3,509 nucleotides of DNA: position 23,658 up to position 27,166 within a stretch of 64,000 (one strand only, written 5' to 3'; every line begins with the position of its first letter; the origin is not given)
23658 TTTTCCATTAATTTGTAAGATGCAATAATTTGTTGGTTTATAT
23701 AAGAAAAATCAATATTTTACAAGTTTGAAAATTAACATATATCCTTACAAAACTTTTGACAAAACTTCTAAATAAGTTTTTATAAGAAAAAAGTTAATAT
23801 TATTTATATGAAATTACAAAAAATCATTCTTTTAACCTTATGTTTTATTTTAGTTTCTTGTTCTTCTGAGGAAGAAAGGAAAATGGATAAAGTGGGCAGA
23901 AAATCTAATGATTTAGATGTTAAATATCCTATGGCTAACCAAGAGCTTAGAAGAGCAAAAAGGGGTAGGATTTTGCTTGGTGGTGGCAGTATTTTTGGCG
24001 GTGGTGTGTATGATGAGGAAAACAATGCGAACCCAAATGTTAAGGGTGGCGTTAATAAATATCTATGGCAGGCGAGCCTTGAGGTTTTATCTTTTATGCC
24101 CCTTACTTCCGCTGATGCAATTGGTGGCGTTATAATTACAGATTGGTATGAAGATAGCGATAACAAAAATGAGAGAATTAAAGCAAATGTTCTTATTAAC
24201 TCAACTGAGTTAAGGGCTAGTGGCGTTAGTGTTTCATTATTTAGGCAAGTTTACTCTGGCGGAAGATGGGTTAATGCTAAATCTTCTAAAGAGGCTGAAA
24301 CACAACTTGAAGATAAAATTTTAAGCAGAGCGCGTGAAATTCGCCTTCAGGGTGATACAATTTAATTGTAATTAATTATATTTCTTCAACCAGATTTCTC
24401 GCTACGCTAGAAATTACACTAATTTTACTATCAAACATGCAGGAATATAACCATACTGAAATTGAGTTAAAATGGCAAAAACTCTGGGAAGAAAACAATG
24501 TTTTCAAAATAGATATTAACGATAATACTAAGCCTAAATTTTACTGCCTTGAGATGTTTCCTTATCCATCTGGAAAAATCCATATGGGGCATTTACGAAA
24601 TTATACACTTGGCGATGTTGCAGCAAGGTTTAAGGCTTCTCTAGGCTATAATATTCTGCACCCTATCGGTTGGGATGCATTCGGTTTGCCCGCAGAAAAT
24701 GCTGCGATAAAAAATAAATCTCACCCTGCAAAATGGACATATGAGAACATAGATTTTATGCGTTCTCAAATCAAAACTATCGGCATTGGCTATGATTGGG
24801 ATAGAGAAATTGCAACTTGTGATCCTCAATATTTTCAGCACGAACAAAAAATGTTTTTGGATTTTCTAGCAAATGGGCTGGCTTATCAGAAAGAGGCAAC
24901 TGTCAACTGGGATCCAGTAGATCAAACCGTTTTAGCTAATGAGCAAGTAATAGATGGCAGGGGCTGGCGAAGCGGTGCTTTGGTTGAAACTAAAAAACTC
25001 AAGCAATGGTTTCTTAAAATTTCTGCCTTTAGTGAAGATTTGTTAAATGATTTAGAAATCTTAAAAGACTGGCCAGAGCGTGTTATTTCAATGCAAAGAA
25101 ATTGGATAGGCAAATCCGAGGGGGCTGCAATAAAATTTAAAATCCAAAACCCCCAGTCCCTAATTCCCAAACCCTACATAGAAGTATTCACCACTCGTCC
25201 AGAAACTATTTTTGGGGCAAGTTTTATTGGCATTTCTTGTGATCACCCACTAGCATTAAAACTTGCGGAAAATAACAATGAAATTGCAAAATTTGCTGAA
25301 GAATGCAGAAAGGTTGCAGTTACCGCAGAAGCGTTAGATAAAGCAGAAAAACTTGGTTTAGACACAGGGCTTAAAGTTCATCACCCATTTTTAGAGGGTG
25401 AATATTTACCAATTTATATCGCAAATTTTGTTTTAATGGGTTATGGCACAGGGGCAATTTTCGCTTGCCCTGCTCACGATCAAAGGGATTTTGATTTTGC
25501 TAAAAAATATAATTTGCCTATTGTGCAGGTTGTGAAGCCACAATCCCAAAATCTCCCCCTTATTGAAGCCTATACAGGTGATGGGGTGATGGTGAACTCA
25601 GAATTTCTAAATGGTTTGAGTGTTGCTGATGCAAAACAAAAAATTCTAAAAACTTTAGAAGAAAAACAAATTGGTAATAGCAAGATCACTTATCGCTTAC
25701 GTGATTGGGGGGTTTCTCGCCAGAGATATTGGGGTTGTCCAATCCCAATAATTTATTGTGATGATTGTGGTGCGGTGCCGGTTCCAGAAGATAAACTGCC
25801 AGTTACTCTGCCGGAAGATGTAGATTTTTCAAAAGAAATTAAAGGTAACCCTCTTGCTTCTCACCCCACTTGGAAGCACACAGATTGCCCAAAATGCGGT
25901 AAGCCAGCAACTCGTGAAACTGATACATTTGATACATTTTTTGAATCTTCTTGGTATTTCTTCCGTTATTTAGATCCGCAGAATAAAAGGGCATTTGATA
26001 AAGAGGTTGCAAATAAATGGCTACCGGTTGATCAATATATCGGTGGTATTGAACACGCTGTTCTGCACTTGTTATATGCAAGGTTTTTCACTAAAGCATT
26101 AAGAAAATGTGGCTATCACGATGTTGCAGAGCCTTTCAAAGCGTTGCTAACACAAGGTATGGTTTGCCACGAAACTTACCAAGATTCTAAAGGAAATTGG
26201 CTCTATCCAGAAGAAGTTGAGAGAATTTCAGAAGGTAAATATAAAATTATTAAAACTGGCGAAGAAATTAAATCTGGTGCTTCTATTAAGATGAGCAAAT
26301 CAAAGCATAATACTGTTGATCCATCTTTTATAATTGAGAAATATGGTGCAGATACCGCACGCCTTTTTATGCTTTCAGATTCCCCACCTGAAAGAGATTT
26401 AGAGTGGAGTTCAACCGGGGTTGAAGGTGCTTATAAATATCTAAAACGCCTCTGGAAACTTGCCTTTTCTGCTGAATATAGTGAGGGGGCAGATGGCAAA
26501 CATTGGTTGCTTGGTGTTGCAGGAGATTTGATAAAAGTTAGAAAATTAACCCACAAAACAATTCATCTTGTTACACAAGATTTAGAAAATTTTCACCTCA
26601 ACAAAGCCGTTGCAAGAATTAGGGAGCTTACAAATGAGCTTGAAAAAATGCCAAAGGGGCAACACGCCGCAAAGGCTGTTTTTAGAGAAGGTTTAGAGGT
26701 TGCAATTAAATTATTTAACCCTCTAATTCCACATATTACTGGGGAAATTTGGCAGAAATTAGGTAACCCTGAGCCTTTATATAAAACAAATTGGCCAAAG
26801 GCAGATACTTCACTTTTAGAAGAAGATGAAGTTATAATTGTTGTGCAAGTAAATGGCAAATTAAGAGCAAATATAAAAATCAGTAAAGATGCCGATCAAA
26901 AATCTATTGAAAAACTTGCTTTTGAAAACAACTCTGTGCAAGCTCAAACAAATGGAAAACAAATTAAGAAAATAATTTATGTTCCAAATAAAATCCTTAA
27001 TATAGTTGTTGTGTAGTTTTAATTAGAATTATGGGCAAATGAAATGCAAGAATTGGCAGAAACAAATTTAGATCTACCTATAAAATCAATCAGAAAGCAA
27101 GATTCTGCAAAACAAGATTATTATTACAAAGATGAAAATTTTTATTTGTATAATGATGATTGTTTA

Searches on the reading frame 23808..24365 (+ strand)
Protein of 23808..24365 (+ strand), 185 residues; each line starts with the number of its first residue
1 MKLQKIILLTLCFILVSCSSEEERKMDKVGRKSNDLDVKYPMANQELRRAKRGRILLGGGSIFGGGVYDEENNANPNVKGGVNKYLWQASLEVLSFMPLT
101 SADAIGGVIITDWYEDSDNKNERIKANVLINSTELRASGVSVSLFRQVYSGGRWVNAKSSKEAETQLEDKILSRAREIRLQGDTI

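Call 15: search_protein_families(library=pfam, proteins=[window:23808-24365:+])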
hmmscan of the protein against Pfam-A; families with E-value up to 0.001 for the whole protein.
window:23808-24365:+ (185 aa): 1 family
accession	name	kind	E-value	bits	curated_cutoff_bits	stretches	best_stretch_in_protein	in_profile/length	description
PF12100.13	DUF3576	-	5.6e-39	132.9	25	1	81-179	2-100/101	Domain of unknown function (DUF3576)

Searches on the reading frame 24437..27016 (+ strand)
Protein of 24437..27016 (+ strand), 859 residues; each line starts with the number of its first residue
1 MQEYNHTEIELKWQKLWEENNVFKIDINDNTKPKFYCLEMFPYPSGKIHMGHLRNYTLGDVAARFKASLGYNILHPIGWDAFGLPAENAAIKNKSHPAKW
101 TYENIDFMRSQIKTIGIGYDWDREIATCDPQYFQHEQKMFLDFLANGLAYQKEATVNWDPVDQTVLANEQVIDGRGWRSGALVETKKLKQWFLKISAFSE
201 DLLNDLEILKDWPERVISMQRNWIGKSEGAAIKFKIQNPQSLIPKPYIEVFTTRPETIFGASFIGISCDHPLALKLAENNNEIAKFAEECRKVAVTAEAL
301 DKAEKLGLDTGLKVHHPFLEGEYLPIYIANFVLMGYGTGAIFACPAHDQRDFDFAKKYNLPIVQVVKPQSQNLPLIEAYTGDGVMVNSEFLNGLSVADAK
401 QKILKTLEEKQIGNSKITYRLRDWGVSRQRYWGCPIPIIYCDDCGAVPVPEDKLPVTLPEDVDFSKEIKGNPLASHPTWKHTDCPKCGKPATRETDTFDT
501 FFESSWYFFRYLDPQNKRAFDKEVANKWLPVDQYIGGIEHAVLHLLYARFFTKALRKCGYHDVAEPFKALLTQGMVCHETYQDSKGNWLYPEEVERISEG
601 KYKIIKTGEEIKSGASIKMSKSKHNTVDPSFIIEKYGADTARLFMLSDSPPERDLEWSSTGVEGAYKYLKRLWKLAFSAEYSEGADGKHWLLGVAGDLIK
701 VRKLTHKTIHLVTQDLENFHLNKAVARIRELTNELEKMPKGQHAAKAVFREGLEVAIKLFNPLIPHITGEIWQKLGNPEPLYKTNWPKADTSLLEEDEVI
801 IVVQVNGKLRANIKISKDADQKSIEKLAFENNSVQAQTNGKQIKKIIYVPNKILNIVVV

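Call 15: search_protein_families(library=pfam, proteins=[window:24437-27016:+])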
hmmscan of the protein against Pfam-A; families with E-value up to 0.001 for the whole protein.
window:24437-27016:+ (859 aa): 4 families
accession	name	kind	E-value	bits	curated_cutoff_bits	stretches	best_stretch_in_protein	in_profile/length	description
PF13603.12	tRNA-synt_1_2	-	4.9e-66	222.2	25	1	221-407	1-184/185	Leucyl-tRNA synthetase, editing domain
PF00133.28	tRNA-synt_1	-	5.1e-52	177.4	22.7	3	12-225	1-226/414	tRNA synthetases class I (I, L, M and V)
PF09334.17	tRNA-synt_1g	-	6.1e-26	91.5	20.1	2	41-171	7-135/391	tRNA synthetases class I (M)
PF08264.19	Anticodon_1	-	1.6e-22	80.4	25.1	1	703-822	6-145/148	Anticodon-binding domain of tRNA ligase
